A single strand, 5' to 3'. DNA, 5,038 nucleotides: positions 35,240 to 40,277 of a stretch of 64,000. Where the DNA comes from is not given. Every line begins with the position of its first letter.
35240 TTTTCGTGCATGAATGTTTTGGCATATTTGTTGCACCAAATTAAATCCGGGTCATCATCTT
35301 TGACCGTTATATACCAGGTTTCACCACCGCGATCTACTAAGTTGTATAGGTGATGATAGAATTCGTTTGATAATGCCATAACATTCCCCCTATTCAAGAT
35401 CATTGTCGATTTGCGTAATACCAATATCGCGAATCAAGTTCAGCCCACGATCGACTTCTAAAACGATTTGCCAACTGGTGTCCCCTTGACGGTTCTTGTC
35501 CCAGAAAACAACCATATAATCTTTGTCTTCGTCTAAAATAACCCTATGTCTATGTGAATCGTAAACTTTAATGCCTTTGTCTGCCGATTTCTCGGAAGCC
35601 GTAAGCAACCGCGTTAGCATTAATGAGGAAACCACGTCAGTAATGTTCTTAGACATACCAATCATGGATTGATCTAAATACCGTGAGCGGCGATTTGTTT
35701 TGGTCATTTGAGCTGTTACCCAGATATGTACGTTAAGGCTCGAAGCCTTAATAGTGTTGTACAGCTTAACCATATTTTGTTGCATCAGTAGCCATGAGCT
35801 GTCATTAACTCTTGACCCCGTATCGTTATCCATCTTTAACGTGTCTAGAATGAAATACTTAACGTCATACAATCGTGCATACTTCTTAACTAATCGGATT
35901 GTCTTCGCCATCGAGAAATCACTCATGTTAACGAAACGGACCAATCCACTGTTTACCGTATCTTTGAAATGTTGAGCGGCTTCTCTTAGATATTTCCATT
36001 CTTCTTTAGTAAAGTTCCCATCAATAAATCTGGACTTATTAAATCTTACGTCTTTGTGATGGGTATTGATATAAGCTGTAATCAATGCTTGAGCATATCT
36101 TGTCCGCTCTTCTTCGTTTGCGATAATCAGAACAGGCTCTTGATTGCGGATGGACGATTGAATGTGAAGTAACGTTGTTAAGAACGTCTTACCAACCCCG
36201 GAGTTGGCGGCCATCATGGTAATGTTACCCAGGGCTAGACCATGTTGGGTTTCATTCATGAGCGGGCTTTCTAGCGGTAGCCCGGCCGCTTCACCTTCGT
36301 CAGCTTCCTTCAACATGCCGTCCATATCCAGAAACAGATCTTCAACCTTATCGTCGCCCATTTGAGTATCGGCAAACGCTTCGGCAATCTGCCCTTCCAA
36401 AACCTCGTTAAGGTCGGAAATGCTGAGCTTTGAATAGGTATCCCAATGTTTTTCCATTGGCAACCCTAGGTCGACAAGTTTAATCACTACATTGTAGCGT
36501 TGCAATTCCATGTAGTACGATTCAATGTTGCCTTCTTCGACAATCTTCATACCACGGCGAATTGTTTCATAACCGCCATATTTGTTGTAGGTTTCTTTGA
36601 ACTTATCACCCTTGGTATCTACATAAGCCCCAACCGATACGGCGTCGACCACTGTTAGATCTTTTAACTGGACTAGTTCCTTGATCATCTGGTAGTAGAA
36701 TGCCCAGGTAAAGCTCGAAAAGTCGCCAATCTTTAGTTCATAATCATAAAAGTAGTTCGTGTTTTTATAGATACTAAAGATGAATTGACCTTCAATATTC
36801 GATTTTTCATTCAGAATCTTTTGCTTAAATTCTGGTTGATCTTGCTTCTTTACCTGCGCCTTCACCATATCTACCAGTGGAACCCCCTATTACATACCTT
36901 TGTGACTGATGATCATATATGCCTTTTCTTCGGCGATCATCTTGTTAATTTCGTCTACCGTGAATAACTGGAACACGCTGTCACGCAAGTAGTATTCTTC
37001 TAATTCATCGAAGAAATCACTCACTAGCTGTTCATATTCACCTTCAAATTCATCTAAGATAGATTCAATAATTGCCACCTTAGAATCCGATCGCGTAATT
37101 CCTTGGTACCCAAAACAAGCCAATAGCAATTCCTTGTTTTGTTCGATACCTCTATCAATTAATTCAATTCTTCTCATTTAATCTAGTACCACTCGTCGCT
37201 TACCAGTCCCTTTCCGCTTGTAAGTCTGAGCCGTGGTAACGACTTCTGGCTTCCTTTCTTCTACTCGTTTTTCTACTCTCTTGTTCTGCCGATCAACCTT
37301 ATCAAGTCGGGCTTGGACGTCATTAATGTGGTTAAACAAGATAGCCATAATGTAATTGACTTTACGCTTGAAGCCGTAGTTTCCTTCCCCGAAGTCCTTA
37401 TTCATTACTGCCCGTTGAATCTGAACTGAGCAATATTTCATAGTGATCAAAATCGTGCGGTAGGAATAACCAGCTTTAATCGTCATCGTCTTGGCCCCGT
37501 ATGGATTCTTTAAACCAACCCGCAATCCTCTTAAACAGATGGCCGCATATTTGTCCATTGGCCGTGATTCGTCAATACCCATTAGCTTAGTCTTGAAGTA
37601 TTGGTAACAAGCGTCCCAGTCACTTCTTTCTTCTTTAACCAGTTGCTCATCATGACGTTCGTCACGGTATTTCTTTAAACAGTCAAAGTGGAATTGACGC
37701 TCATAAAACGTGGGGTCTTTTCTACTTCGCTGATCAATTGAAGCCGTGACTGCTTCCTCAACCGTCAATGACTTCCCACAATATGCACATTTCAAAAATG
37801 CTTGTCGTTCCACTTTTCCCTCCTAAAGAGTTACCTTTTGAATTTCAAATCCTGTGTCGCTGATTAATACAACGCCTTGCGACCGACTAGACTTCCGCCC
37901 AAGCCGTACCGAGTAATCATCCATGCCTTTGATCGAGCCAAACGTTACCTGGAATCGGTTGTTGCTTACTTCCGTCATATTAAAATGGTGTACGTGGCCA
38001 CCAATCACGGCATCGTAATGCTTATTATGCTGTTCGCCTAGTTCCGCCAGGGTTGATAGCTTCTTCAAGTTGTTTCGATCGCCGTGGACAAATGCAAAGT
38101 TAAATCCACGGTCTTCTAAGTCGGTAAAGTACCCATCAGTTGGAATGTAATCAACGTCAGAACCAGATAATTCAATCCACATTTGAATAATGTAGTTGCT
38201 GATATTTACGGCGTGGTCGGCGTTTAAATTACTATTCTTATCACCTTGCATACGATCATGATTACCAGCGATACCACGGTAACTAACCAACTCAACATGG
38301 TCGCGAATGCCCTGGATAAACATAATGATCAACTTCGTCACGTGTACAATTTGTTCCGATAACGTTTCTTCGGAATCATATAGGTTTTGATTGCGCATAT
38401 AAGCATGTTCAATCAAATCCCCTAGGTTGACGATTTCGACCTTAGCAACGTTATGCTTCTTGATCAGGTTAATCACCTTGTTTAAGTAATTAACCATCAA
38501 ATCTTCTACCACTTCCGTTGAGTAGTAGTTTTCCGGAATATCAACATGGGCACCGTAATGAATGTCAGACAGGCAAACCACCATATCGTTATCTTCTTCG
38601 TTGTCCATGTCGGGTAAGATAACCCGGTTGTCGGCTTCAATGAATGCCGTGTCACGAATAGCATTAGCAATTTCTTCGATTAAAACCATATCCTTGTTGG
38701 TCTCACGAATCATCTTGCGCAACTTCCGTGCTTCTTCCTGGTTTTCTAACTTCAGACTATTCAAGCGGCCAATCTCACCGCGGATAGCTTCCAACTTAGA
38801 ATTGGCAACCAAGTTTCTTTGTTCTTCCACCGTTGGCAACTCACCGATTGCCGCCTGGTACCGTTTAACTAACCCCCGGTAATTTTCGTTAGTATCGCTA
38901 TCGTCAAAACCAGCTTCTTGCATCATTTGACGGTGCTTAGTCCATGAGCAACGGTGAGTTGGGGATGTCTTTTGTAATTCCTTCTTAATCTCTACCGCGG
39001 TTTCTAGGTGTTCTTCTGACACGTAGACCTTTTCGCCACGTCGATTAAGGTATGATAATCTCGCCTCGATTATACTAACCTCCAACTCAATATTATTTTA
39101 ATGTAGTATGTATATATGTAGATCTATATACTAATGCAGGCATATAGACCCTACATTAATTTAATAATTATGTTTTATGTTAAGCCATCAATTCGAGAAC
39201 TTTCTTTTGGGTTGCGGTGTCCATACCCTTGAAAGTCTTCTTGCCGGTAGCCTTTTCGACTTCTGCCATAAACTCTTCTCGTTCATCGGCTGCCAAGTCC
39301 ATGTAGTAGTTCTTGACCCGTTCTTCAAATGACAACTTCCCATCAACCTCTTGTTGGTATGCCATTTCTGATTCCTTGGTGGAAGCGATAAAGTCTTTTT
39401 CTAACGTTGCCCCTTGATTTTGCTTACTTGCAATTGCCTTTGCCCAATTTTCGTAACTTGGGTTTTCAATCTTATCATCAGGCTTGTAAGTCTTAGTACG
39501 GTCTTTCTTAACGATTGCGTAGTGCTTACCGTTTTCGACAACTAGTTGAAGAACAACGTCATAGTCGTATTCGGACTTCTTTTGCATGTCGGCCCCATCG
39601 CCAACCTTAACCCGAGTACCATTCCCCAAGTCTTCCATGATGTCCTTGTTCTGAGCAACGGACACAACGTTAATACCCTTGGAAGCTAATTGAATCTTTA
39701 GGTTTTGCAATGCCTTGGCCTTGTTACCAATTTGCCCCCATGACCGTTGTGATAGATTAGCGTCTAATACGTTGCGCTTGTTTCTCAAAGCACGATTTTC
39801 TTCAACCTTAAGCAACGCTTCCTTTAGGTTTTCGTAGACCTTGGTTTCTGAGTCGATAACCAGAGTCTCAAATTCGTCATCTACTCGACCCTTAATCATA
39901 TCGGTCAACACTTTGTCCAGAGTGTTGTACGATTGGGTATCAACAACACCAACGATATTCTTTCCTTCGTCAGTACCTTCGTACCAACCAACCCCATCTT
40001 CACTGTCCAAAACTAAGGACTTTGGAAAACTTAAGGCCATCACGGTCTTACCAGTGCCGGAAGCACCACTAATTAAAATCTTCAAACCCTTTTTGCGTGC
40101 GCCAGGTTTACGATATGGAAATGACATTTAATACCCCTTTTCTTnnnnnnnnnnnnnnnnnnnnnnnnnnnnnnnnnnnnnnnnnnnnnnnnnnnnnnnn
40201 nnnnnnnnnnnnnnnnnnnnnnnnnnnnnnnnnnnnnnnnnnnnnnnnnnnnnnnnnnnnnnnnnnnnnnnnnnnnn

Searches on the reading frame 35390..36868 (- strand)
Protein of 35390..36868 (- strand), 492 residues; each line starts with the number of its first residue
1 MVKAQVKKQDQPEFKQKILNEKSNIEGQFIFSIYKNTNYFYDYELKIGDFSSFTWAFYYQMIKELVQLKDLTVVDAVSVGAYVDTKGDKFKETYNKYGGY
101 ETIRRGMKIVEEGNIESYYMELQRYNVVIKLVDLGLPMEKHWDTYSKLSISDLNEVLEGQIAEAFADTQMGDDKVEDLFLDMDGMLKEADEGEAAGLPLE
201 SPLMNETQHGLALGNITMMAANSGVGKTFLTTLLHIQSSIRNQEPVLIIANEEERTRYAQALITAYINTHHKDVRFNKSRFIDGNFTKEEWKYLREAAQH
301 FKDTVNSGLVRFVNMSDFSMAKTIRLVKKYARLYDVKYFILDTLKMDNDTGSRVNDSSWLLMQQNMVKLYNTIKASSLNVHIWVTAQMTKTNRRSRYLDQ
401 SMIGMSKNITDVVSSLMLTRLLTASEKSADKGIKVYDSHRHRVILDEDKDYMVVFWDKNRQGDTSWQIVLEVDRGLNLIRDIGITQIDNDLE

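Call 36: search_protein_families(library=pfam, proteins=[window:35390-36868:-], max_evalue=0.001)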
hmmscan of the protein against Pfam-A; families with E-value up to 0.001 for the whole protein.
window:35390-36868:- (492 aa): 1 family
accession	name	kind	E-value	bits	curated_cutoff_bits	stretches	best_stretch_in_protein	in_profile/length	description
PF03796.21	DnaB_C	-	3.9e-07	30.1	27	1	203-391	8-181/255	DnaB-like helicase C terminal domain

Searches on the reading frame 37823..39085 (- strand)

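Call 36: search_protein_families(library=pfam, proteins=[window:37823-39085:-], max_evalue=0.001)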
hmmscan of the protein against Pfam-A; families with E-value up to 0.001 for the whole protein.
window:37823-39085:- (420 aa): 1 family
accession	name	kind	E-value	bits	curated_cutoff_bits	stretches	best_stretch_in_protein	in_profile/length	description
PF12850.12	Metallophos_2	-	0.00014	22.4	27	1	244-388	28-138/154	Calcineurin-like phosphoesterase superfamily domain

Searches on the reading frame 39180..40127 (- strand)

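Call 36: search_protein_families(library=pfam, proteins=[window:39180-40127:-], max_evalue=0.001)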
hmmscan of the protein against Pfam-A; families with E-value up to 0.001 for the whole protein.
window:39180-40127:- (315 aa): 1 family
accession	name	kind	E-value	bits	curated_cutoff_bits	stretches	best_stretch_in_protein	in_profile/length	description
PF13479.12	AAA_24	-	4.1e-13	50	27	1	14-209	2-193/195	AAA domain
